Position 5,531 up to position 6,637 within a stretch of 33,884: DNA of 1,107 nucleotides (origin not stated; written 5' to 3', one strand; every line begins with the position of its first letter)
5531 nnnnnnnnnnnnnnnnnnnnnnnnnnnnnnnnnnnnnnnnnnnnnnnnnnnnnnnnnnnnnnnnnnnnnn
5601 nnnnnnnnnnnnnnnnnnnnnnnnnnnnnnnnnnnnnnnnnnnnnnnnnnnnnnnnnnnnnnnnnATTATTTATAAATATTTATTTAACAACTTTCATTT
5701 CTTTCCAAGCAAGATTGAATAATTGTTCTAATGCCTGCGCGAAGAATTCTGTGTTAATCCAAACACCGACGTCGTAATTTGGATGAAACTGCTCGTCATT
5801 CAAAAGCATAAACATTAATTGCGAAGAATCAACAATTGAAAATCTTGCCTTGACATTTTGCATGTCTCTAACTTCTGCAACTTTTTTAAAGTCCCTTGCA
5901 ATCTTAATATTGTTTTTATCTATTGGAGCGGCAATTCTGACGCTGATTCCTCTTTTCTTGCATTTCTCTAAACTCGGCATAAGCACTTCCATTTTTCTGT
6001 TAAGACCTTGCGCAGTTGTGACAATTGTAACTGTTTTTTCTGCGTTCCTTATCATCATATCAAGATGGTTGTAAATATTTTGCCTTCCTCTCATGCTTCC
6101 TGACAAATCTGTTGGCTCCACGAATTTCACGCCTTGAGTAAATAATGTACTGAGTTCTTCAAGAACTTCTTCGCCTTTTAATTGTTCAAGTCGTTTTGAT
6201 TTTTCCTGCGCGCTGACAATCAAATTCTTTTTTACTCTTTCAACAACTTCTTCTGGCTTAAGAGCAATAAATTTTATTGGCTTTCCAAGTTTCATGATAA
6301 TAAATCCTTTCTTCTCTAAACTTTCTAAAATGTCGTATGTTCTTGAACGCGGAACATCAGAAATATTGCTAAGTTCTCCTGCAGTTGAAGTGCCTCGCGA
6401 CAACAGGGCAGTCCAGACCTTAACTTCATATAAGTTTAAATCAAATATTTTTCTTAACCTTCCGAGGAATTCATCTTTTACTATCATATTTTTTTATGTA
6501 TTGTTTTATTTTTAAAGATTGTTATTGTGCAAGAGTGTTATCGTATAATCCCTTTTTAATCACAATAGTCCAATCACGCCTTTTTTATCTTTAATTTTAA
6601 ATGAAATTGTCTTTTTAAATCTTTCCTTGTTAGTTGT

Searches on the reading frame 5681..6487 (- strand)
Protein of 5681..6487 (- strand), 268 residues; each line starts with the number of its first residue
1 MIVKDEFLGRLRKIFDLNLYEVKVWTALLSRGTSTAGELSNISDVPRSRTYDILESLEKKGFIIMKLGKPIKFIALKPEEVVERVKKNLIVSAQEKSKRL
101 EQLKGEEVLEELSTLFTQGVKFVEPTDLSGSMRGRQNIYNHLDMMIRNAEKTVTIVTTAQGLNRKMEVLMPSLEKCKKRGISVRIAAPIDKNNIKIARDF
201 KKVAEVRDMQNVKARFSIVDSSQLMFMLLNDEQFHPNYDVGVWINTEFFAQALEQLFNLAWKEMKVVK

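Call 7: search_protein_families(library=pfam, proteins=[window:5681-6487:-], max_evalue=0.001)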
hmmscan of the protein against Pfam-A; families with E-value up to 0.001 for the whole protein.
window:5681-6487:- (268 aa): 2 families
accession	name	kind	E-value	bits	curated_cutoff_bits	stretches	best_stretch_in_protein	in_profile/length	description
PF01978.25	TrmB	-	6.3e-19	68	25.6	1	12-79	2-68/68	Sugar-specific transcriptional regulator TrmB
PF11495.14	Regulator_TrmB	-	1.8e-07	31.1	22.2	1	132-268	5-136/233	Archaeal transcriptional regulator TrmB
